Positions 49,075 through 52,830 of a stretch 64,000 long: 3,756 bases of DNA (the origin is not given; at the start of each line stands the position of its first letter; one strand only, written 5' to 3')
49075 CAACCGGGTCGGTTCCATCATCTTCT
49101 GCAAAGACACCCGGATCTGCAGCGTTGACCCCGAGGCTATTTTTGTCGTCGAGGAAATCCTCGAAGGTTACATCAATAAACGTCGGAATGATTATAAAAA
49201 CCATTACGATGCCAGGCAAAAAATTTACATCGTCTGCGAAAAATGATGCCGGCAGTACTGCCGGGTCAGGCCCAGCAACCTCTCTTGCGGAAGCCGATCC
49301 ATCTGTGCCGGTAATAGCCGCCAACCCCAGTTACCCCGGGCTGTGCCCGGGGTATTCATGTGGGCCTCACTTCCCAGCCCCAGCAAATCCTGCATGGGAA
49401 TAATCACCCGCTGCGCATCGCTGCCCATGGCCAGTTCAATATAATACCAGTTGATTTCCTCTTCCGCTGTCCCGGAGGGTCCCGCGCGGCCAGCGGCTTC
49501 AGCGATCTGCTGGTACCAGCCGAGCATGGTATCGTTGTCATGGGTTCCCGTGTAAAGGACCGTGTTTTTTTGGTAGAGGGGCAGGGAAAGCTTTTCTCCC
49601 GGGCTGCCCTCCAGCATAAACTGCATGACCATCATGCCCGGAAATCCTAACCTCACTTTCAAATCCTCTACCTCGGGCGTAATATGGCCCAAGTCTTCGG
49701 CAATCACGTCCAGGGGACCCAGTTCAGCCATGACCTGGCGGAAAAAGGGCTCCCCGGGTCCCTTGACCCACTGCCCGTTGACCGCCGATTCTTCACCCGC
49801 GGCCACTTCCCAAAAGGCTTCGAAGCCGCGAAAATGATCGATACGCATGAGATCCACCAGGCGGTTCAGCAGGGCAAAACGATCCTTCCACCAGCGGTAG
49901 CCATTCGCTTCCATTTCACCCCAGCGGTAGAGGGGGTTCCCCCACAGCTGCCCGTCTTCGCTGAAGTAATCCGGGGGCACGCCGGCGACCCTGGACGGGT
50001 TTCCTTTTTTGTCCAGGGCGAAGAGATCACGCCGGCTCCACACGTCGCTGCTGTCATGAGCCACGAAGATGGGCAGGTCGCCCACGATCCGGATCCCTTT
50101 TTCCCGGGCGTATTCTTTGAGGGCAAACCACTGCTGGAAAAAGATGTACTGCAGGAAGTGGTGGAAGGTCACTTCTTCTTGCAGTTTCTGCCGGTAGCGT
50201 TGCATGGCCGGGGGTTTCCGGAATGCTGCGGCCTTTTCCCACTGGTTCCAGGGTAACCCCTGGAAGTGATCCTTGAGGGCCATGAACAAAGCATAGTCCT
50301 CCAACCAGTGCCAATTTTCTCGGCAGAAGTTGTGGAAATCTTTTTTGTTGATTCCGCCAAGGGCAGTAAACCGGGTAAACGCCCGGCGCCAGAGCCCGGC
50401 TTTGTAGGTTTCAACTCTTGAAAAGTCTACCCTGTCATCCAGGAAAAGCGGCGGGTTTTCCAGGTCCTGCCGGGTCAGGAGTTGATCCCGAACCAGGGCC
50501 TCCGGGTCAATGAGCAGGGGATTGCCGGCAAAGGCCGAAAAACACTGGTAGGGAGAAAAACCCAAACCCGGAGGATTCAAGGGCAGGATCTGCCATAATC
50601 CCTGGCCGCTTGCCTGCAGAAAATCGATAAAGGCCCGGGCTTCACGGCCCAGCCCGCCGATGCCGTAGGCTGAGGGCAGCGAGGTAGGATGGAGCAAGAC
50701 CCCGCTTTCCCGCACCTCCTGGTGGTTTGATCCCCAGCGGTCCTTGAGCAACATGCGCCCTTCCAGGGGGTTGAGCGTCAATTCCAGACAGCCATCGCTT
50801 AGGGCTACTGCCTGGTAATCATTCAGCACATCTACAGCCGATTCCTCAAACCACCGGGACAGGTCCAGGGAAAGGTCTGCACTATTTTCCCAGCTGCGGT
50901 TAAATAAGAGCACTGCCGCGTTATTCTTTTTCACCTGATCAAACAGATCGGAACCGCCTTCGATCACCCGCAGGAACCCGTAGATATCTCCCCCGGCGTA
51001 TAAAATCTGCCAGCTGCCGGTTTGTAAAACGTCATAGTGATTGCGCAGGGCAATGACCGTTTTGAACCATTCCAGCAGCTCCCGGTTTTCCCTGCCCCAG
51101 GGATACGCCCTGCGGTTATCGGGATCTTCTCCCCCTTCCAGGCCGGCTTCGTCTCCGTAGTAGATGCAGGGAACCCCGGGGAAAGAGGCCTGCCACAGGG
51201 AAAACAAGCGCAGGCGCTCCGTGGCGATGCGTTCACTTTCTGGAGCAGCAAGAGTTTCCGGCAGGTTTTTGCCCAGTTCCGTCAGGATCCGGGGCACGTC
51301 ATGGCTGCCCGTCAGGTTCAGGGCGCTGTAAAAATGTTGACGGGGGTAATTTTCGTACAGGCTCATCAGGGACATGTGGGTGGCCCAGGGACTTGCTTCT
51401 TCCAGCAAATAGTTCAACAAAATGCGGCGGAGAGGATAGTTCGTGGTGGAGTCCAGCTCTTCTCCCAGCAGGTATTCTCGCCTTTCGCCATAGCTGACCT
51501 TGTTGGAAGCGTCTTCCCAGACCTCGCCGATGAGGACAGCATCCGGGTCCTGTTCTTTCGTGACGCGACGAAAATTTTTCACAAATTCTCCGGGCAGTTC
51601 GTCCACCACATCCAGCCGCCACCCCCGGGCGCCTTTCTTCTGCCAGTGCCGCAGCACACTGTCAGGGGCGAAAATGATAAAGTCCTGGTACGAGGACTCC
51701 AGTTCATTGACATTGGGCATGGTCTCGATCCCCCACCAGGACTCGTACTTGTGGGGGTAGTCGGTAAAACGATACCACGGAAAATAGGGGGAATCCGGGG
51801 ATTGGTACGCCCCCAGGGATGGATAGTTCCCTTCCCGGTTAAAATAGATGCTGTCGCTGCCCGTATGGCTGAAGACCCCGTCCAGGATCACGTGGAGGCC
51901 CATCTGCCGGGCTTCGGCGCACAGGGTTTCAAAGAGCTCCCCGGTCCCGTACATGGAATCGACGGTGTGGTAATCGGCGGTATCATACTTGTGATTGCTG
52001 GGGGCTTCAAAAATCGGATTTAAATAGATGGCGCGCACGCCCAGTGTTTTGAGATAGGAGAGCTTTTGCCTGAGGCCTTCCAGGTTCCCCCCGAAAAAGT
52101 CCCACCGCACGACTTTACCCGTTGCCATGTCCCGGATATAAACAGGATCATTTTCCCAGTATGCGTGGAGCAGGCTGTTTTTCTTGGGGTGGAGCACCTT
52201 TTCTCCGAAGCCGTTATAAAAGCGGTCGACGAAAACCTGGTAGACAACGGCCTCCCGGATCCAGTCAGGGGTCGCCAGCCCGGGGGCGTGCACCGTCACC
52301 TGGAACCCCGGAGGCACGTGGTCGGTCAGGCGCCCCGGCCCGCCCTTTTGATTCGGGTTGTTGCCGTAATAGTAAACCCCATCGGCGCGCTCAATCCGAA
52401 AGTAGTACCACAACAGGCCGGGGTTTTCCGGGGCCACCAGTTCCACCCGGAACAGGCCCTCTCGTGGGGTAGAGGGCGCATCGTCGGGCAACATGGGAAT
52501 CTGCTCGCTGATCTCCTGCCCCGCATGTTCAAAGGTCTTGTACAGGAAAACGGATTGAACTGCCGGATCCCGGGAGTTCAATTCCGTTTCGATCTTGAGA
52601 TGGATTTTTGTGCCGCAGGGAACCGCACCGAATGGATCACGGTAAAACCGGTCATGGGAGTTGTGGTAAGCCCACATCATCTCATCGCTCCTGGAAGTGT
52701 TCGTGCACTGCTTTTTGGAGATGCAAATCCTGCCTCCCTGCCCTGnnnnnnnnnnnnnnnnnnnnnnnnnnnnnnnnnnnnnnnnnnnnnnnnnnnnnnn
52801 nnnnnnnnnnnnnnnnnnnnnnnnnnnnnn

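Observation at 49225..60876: Glycogen operon glgB-glgC-glgD-glgA-glgP has no glgX; a GH13 + GH77 fusion (1151 aa) sits in its place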

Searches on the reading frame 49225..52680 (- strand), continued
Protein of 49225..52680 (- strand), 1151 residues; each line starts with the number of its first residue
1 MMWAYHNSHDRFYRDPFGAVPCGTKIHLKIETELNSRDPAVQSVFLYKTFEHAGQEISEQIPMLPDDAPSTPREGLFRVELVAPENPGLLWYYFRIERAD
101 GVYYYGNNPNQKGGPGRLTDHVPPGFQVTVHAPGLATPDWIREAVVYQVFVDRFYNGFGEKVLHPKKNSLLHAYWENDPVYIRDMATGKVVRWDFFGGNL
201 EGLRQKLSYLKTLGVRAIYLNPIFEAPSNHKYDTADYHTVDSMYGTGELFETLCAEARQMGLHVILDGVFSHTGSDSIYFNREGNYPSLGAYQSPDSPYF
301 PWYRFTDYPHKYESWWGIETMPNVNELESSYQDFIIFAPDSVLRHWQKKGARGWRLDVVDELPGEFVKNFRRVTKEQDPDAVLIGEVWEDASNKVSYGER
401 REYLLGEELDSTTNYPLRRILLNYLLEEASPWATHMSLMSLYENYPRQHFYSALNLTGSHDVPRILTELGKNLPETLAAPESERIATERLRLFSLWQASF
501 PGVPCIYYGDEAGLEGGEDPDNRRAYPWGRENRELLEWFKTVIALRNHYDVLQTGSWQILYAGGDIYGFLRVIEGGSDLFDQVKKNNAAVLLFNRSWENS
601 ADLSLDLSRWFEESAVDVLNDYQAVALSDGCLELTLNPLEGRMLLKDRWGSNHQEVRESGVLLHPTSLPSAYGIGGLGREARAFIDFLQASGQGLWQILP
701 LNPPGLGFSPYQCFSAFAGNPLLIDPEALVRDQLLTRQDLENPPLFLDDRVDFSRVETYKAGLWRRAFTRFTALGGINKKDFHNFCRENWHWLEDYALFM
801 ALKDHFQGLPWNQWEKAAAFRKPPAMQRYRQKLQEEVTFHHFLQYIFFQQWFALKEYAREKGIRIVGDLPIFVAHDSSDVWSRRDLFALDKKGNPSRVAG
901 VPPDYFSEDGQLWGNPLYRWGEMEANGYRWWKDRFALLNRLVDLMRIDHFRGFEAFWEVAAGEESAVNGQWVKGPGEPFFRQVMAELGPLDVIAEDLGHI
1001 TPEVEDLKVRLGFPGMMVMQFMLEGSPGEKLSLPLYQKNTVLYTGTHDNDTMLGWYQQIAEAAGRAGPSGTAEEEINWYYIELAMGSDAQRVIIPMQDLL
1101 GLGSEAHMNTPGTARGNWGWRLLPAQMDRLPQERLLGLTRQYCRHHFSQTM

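Call 59: predict_structure(alignment_id=A1)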
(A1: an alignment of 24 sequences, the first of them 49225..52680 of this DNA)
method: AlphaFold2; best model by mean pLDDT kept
length: 1151 residues; sequences in the alignment: 24
mean_pLDDT: 80.7   pTM: 0.79
mean pLDDT of the five models: 80.7, 79.2, 76.8, 76.4, 74.4
residues with pLDDT >= 90: 464; 70-90: 450; 50-70: 122; < 50: 115
segments of 3 or more residues with pLDDT < 50: 152-198, 273-292, 308-321, 509-530, 1110-1115, 1148-1151
pLDDT, mean of each block of 10 residues (from residue 1): 84 90 94 66 92 84 77 76 92 92 91 90 92 83 82 41 37 33 33 43 70 83 64 67 79 89 85 44 40 56 58 40 71 89 92 85 85 91 84 68 80 85 92 93 87 73 74 85 90 91 69 36 42 76 90 91 95 91 91 95 93 90 89 95 90 84 89 90 95 87 57 78 93 93 86 87 96 93 94 93 93 94 94 95 96 95 90 88 93 90 73 86 90 89 89 89 86 88 85 79 75 86 70 85 81 85 70 83 92 92 75 55 85 92 64 28
secondary structure, 60 per line:
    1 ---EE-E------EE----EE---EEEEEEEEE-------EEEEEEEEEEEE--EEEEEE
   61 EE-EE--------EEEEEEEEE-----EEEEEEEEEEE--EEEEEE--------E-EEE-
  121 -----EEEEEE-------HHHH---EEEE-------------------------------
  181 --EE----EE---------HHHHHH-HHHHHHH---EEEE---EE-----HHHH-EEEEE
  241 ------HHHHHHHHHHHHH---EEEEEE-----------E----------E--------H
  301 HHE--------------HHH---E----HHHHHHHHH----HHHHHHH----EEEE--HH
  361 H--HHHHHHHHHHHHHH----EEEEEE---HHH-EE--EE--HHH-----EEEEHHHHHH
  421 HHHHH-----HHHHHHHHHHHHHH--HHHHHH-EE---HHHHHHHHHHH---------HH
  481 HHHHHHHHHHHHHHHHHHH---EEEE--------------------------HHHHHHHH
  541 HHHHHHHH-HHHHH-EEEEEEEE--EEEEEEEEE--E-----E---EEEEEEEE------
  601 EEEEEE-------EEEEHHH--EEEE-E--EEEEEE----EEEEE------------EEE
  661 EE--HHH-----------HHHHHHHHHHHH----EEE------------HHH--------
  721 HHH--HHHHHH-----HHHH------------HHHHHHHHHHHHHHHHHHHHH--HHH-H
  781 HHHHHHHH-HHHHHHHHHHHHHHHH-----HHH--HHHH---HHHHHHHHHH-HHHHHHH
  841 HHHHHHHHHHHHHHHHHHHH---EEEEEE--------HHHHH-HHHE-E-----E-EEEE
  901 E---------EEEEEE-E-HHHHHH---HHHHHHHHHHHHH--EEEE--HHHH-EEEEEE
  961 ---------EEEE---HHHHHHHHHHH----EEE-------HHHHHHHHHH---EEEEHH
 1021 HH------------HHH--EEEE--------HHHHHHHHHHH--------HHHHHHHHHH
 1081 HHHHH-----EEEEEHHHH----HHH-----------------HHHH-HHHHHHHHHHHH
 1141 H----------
elements in order (helices of 4 or more, strands of 3 or more residues): E25-33 E41-52 E55-62 E74-82 E88-98 E101-106 E117-119 E126-131 H139-142 E146-149 H200-205 H207-213 E217-220 H231-234 E236-240 H247-259 E263-268 H329-337 H342-348 E353-356 H364-377 E382-387 E411-414 H415-425 H431-444 H447-452 H459-469 H479-499 E503-506 H533-548 H550-554 E556-563 E566-574 E587-594 E601-606 E614-617 E623-626 E631-636 E641-645 E658-662 H679-690 E695-697 H726-731 H737-740 H753-773 H780-788 H790-805 H816-819 H823-832 H834-860 E864-869 H878-882 E897-901 E911-916 H920-925 H929-941 E944-947 H950-953 E955-960 E970-973 H977-987 E992-994 H1002-1011 E1015-1018 H1019-1022 E1040-1043 H1052-1062 H1071-1085 E1091-1095 H1096-1099 H1124-1127 H1129-1141

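Call 61: fold_search(model_id=the predicted structure, library=pdb)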
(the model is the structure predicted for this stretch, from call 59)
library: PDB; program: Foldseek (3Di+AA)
matches with E <= 10: 1600; with E <= 0.001: 677
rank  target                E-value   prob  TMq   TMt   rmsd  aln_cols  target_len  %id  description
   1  5jiw_A                3.4e-54  1.00  0.40  0.90   3.4       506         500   46  Crystal structure of Thermus aquaticus amylomaltase (GH77) in complex with a 34-meric cycloamylose (released 2017-01-25)
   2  2x1i                  9.1e-53  1.00  0.40  0.90   3.5       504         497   46  glycoside hydrolase family 77 4-alpha-glucanotransferase from thermus brockianus (released 2010-10-27)
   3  9u5l                  1.0e-52  1.00  0.40  0.90   3.5       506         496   45  4-alpha-glucanotransferase from Thermus thermophilus STB20 (released 2025-04-23)
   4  1cwy                  1.1e-52  1.00  0.40  0.91   3.4       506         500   46  CRYSTAL STRUCTURE OF AMYLOMALTASE FROM THERMUS AQUATICUS, A GLYCOSYLTRANSFERASE CATALYSING THE PRODUCTION OF LARGE CYCLI (released 2001-02-28)
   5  1fp8                  1.8e-52  1.00  0.40  0.90   3.5       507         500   46  STRUCTURE OF THE AMYLOMALTASE FROM THERMUS THERMOPHILUS HB8 IN SPACE GROUP P21212 (released 2003-09-02)
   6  2owc_A                3.4e-52  1.00  0.39  0.89   3.7       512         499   46  Structure of a covalent intermediate in Thermus thermophilus amylomaltase (released 2007-04-03)
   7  1tz7_B                4.7e-50  1.00  0.39  0.90   3.3       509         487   44  Aquifex aeolicus amylomaltase (released 2005-08-02)
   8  1tz7_A                5.0e-50  1.00  0.39  0.90   3.3       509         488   43  Aquifex aeolicus amylomaltase (released 2005-08-02)
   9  6m6t_B                1.6e-47  1.00  0.40  0.91   3.1       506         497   38  Amylomaltase from Streptococcus agalactiae in complex with acarbose (released 2021-03-31)
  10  5csu_A                3.0e-47  1.00  0.40  0.86   3.2       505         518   41  Disproportionating enzyme 1 from Arabidopsis - acarviostatin soak (released 2015-11-04)
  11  6m6t_C                3.2e-47  1.00  0.40  0.90   3.2       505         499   38  Amylomaltase from Streptococcus agalactiae in complex with acarbose (released 2021-03-31)
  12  6m6t_E                7.4e-47  1.00  0.40  0.90   3.2       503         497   38  Amylomaltase from Streptococcus agalactiae in complex with acarbose (released 2021-03-31)
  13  6m6t_H                9.6e-47  1.00  0.40  0.90   3.3       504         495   38  Amylomaltase from Streptococcus agalactiae in complex with acarbose (released 2021-03-31)
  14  5cps_A                1.4e-46  1.00  0.40  0.86   3.1       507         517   41  Disproportionating enzyme 1 from Arabidopsis - maltotriose soak (released 2015-11-04)
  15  6m6t_G                3.1e-46  1.00  0.40  0.90   3.2       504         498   38  Amylomaltase from Streptococcus agalactiae in complex with acarbose (released 2021-03-31)
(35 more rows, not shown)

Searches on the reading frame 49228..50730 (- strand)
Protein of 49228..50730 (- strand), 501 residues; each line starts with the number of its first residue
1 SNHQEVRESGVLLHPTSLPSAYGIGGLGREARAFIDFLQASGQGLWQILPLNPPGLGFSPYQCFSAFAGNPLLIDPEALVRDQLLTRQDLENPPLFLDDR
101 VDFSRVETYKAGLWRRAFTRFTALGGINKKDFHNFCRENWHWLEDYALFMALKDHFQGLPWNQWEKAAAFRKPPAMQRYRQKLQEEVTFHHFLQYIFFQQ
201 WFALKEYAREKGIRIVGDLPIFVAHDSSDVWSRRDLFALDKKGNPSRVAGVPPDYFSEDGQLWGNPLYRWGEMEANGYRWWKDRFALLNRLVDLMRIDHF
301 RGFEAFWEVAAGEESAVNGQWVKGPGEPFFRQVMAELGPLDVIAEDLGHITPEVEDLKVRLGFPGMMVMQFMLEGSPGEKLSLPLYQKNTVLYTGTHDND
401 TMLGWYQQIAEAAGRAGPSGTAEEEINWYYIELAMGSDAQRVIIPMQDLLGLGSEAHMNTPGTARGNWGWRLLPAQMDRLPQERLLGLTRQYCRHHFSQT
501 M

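Call 8: search_solved_structures(query=window:49228-50730:-, max_evalue=1e-10, show_alignments=2)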
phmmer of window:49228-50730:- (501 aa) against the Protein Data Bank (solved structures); distinct sequences matched with E-value up to 1e-10: 15.
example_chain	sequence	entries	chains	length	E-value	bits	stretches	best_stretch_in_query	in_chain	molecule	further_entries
2x1i_A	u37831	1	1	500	2.8e-140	471.5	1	10-490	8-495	4-ALPHA-GLUCANOTRANSFERASE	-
1cwy_A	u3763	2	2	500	1.2e-139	469.4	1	7-480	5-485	AMYLOMALTASE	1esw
2owc_A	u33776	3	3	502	1.2e-139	469.3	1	3-480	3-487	4-alpha-glucanotransferase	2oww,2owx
9u5l_A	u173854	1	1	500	2.3e-139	468.4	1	7-488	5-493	4-alpha-glucanotransferase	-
1fp8_A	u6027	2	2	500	4.6e-139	467.5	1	7-480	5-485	4-ALPHA-GLUCANOTRANSFERASE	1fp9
5jiw_A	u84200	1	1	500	5.9e-138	463.8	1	7-480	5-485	4-alpha-glucanotransferase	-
1tz7_A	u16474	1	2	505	1.1e-127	429.9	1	6-474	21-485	4-alpha-glucanotransferase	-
1x1n_A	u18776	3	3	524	6.4e-120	404.3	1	6-480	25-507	4-alpha-glucanotransferase | 4-alpha-glucanotransferase, chloroplastic/amyloplastic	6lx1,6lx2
7cov_A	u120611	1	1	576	8.9e-120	403.8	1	6-480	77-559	4-alpha-glucanotransferase, chloroplastic/amyloplastic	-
5cpq_A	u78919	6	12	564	2.2e-119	402.5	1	6-481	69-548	4-alpha-glucanotransferase DPE1, chloroplastic/amyloplastic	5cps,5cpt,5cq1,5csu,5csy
6m6t_A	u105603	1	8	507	1.1e-115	390.3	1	7-479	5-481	4-alpha-glucanotransferase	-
9lpw_D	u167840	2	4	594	6.5e-112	377.9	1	7-474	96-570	4-alpha-glucanotransferase DPE1, chloroplastic/amyloplastic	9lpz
9m80_C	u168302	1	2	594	8.1e-111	374.2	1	7-474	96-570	4-alpha-glucanotransferase DPE1, chloroplastic/amyloplastic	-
4s3p_A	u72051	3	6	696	4.6e-13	51.6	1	88-407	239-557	4-alpha-glucanotransferase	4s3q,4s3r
5b68_A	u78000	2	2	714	2.3e-11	46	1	185-452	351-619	4-alpha-glucanotransferase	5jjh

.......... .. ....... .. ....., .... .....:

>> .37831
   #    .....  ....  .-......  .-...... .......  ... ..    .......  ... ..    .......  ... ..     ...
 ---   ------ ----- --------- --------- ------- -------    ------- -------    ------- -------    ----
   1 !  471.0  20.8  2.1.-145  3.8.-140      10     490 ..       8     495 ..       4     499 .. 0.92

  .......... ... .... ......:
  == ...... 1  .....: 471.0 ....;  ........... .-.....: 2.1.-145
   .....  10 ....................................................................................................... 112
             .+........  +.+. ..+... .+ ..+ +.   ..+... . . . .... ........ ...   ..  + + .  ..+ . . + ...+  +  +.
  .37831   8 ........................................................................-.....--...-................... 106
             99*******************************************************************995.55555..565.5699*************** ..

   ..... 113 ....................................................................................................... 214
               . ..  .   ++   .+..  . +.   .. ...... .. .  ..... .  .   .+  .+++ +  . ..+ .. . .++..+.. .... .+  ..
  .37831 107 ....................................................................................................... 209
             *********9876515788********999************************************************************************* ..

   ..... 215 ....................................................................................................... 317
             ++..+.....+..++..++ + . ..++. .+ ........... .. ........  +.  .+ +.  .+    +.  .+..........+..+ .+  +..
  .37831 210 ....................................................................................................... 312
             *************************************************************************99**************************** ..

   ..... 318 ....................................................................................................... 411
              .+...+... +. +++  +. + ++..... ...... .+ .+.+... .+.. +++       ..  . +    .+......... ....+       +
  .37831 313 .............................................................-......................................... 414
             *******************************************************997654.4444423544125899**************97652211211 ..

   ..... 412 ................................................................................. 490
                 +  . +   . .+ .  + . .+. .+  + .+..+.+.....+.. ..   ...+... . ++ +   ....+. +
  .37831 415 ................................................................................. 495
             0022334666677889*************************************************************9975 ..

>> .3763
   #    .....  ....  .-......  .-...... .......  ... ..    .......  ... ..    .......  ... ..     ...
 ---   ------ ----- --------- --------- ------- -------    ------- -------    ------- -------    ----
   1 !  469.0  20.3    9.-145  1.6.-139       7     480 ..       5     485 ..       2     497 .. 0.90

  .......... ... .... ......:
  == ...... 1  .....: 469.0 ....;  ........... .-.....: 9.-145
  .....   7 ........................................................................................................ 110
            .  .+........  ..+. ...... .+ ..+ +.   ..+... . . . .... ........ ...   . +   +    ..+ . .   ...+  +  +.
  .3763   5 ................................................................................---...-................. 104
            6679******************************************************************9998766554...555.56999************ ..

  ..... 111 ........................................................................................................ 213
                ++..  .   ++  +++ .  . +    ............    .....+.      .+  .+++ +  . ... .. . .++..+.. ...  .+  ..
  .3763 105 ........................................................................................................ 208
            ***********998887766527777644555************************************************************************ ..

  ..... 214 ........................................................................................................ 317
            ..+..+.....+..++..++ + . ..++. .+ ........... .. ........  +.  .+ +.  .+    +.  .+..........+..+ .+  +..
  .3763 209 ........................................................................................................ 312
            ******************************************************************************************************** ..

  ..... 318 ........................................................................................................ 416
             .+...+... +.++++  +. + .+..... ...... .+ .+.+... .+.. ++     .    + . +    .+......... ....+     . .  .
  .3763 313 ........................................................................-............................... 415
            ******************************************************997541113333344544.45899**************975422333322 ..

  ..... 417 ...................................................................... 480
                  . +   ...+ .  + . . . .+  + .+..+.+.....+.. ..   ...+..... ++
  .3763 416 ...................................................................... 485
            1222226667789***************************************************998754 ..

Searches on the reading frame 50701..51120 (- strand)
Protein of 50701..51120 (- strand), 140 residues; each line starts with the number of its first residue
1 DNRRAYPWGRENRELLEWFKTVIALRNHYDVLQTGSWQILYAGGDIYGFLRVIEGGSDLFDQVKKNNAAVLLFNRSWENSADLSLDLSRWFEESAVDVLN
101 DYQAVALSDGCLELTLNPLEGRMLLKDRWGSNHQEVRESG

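Call 22: search_protein_families(library=pfam, proteins=[window:50701-51120:-], max_evalue=10)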
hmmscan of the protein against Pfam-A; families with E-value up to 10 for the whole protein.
window:50701-51120:- (140 aa): 1 family
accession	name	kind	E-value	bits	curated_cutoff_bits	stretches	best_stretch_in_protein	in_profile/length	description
PF16657.11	Malt_amylase_C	-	0.034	14.6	27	1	35-119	1-71/75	Maltogenic Amylase, C-terminal domain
